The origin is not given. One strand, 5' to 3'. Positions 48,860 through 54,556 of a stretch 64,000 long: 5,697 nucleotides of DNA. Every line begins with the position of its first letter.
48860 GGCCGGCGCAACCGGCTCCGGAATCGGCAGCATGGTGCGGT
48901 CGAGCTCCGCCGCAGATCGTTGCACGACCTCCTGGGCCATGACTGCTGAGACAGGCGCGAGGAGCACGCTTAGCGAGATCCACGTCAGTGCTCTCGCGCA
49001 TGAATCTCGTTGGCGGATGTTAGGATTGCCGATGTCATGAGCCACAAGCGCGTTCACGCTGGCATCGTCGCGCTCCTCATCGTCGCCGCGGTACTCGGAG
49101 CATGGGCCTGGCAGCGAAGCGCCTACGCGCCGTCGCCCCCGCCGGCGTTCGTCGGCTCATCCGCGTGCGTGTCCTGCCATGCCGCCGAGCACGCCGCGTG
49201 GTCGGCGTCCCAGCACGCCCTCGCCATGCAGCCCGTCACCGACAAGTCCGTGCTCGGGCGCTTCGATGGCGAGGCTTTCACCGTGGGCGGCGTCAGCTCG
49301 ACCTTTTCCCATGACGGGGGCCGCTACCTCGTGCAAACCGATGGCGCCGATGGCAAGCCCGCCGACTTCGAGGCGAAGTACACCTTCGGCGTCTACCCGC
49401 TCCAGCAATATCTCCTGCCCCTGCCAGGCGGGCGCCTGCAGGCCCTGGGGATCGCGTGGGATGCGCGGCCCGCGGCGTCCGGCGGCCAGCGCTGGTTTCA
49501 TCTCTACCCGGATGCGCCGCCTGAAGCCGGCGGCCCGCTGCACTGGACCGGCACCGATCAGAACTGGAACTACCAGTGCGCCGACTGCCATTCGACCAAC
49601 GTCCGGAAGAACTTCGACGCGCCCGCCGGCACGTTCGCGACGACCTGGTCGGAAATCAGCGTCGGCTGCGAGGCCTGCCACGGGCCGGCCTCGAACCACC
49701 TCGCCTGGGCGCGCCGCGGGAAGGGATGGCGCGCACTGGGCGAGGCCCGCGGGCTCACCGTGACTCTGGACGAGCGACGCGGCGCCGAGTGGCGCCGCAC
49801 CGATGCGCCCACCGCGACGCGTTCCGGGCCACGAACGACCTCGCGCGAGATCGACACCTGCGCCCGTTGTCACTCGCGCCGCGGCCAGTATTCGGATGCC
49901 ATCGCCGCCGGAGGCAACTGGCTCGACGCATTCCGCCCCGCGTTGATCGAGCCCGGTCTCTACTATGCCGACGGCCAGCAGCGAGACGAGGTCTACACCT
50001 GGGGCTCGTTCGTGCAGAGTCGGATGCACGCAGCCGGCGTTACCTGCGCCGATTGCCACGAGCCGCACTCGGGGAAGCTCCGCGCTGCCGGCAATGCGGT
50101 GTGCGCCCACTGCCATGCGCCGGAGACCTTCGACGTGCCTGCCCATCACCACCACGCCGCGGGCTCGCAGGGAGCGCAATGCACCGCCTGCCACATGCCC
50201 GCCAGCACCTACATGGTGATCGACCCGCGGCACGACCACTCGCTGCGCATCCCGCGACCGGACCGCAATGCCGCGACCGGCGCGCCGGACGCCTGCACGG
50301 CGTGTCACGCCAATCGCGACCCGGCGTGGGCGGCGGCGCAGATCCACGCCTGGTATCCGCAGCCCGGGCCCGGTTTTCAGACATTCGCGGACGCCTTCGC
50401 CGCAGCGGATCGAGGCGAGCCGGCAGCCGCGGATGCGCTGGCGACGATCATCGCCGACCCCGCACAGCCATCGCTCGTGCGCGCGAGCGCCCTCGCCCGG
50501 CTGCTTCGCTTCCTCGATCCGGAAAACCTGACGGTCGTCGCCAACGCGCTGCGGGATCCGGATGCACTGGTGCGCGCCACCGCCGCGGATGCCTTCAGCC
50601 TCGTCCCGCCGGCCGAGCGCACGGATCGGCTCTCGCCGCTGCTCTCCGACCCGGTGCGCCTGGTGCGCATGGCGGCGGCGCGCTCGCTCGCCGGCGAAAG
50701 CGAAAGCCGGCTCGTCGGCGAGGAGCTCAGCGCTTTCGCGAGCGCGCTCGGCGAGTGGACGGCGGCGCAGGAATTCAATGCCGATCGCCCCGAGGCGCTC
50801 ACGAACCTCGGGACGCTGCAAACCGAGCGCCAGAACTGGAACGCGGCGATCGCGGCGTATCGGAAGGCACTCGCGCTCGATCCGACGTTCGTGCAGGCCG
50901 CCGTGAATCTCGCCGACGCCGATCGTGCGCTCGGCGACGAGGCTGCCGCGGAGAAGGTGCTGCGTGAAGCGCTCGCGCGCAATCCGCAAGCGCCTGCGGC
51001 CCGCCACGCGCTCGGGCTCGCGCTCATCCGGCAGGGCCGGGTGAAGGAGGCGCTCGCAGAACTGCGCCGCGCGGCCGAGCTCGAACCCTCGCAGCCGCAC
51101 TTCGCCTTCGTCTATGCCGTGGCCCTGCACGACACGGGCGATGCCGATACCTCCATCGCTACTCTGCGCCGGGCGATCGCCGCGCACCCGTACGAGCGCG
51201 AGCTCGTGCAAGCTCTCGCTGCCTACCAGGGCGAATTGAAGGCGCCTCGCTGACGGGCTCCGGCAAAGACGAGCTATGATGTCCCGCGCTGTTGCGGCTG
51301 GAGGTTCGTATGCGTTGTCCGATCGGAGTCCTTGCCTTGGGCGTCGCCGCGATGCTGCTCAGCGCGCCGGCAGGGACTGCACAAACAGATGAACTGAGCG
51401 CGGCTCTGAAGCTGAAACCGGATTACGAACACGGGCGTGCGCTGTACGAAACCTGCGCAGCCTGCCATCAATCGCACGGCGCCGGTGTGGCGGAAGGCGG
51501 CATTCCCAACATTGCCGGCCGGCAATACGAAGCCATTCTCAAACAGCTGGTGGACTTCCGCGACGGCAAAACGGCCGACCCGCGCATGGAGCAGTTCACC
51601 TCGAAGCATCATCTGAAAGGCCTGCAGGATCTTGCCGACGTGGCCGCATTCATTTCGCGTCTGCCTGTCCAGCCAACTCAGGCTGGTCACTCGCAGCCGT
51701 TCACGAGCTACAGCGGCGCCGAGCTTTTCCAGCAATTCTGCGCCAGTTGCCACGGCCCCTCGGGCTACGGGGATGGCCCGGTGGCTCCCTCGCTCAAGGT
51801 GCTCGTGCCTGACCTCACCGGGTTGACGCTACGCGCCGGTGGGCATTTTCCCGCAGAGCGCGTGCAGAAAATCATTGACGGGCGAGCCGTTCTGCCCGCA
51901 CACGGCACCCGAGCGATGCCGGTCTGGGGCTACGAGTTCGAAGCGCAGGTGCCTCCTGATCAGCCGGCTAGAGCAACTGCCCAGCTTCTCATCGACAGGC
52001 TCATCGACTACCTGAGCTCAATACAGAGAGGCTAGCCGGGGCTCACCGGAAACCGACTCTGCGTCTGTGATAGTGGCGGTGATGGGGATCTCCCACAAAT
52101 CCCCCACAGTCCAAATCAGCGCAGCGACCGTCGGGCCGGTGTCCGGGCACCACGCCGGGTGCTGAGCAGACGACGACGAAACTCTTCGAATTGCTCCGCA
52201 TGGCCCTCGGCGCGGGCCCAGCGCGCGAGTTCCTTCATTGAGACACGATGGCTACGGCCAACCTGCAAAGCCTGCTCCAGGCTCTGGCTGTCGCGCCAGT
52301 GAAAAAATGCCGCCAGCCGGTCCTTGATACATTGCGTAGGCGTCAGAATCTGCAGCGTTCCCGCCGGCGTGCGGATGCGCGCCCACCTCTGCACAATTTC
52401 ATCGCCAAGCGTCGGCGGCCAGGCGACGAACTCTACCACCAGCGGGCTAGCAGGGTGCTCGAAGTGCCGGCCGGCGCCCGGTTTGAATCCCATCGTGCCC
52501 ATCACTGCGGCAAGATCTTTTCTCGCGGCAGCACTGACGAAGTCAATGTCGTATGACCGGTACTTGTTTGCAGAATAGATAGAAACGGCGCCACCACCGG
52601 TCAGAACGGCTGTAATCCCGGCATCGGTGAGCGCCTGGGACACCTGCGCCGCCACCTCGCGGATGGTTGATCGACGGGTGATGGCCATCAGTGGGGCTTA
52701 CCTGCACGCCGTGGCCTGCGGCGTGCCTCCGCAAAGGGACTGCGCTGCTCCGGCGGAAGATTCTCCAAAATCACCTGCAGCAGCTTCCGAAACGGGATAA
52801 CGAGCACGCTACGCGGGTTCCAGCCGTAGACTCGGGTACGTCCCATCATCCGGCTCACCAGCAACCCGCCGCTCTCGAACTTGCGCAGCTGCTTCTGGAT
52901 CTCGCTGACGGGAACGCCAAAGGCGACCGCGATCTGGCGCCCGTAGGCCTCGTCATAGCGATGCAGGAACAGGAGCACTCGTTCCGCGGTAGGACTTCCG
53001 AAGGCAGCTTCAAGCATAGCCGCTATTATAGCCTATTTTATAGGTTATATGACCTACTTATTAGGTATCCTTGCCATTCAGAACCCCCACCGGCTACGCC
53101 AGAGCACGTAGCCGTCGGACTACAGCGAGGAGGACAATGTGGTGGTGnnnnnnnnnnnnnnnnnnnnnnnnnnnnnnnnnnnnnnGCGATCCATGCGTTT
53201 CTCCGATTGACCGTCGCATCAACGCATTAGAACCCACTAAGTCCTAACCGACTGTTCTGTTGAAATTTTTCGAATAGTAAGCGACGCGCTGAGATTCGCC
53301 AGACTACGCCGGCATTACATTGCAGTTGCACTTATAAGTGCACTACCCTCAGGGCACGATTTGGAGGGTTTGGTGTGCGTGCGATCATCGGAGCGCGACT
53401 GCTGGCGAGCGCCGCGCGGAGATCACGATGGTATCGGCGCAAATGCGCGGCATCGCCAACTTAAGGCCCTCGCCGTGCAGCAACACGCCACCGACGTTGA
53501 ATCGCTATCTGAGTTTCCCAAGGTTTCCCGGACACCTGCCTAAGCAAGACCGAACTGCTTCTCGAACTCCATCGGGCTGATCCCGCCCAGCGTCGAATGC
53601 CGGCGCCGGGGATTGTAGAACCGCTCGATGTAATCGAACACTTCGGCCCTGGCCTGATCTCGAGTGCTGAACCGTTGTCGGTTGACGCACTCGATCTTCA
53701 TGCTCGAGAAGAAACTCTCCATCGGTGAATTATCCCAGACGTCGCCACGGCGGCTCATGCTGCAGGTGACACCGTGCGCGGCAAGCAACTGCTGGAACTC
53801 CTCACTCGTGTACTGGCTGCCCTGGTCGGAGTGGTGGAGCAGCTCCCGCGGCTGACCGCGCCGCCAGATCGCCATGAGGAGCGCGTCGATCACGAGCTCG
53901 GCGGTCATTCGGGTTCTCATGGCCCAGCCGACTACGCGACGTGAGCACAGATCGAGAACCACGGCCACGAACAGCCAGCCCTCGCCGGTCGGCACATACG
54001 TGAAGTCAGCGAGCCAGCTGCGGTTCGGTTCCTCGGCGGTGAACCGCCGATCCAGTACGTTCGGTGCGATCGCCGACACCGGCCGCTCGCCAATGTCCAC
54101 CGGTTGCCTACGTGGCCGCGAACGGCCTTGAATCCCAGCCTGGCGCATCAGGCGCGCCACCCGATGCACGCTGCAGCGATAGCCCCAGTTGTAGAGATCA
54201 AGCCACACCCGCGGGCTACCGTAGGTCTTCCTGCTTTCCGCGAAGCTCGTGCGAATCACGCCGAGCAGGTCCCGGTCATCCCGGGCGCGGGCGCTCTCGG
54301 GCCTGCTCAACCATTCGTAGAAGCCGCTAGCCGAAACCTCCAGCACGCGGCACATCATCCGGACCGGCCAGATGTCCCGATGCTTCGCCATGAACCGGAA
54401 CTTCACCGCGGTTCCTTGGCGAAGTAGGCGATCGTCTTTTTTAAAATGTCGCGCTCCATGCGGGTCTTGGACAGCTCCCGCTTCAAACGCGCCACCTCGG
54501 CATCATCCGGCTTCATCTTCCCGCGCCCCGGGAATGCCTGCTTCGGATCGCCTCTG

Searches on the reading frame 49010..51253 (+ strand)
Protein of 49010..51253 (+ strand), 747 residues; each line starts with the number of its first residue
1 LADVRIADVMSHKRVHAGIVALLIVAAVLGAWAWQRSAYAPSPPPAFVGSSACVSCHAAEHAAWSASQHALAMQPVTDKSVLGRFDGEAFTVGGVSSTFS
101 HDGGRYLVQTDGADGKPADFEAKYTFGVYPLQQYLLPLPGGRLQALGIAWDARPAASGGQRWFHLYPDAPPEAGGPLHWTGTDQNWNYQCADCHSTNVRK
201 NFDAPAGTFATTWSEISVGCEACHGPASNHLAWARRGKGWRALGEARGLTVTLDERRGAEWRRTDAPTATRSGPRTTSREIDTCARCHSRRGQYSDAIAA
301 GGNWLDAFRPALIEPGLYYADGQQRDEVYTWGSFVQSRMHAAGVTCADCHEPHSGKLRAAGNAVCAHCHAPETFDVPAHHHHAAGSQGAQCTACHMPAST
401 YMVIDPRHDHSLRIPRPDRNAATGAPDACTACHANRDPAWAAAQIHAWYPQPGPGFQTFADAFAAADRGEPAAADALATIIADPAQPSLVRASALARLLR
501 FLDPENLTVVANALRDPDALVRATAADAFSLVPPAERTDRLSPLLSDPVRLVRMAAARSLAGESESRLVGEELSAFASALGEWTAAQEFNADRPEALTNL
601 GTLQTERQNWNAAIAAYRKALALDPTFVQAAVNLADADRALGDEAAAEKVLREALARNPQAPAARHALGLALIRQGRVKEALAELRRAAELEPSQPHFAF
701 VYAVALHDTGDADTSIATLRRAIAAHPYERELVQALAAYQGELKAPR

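Call 17: search_protein_families(library=pfam, proteins=[window:49010-51253:+], max_evalue=0.001)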
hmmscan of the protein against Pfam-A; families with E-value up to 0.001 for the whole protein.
window:49010-51253:+ (747 aa): 21 families
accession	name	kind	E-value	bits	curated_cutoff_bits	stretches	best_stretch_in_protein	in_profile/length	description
PF07719.23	TPR_2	-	1.2e-15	56.7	27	2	594-626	1-33/34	Tetratricopeptide repeat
PF13414.12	TPR_11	-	2.2e-15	56.5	26.8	1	605-637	5-37/42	TPR repeat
PF13181.12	TPR_8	-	1.2e-14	53.6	25.7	0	664-694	3-33/34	Tetratricopeptide repeat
PF13432.12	TPR_16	-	2.8e-14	53.7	32.7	2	667-728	2-63/65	Tetratricopeptide repeat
PF00515.34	TPR_1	-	1.1e-13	50.8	27.8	1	594-627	1-34/34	Tetratricopeptide repeat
PF13428.12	TPR_14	-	2.7e-13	49.6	23.5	2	662-703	1-42/44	Tetratricopeptide repeat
PF13431.12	TPR_17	-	2.5e-11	43.4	24.4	0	651-682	2-33/34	Tetratricopeptide repeat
PF14559.12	TPR_19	-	3.6e-11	43.7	25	2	607-668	4-65/68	Tetratricopeptide repeat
PF14522.11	Cytochrome_C7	-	9.4e-11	41.8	24.8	1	186-289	12-67/67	Cytochrome c7 and related cytochrome c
PF23914.1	TPR_CcmH_CycH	-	2.8e-09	37.4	42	2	564-683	23-142/158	Cytochrome c-type biogenesis protein H TPR domain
PF12895.13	ANAPC3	-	8.2e-08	32.9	27.2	1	646-721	7-81/82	Anaphase-promoting complex, cyclosome, subunit 3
PF13174.12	TPR_6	-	4.3e-07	30.6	26.3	0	595-625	1-31/33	Tetratricopeptide repeat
PF13176.12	TPR_7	-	8e-07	29.1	27.9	0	596-625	1-32/36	Tetratricopeptide repeat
PF09699.15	Paired_CXXCH_1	-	4e-06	26.8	20.6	0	345-371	8-38/41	Doubled CXXCH motif (Paired_CXXCH_1)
PF13424.12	TPR_12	-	4.6e-06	27.2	30.1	0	591-624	42-75/77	Tetratricopeptide repeat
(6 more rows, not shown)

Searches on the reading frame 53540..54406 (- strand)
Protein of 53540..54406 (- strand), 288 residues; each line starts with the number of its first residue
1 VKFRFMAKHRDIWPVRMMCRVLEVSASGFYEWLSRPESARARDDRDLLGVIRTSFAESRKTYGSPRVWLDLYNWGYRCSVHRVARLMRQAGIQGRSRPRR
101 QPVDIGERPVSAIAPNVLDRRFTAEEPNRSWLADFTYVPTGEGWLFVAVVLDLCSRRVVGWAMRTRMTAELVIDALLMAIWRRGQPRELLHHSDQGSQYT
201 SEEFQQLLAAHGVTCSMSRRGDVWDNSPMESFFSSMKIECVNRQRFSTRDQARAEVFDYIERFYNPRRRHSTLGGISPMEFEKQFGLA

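Call 17: search_protein_families(library=pfam, proteins=[window:53540-54406:-], max_evalue=0.001)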
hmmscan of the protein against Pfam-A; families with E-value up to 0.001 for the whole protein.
window:53540-54406:- (288 aa): 4 families
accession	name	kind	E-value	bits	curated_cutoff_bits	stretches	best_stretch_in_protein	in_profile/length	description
PF00665.32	rve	-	2.4e-31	108.4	32.6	1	125-222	2-101/102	Integrase core domain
PF13333.12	rve_2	-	2.4e-17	63.3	22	1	230-284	1-54/56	Integrase core domain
PF13276.12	HTH_21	-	2.6e-17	63.2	28.1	1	43-100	3-60/60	HTH-like domain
PF13683.12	rve_3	-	4e-14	52.5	26.5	1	211-278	1-67/67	Integrase core domain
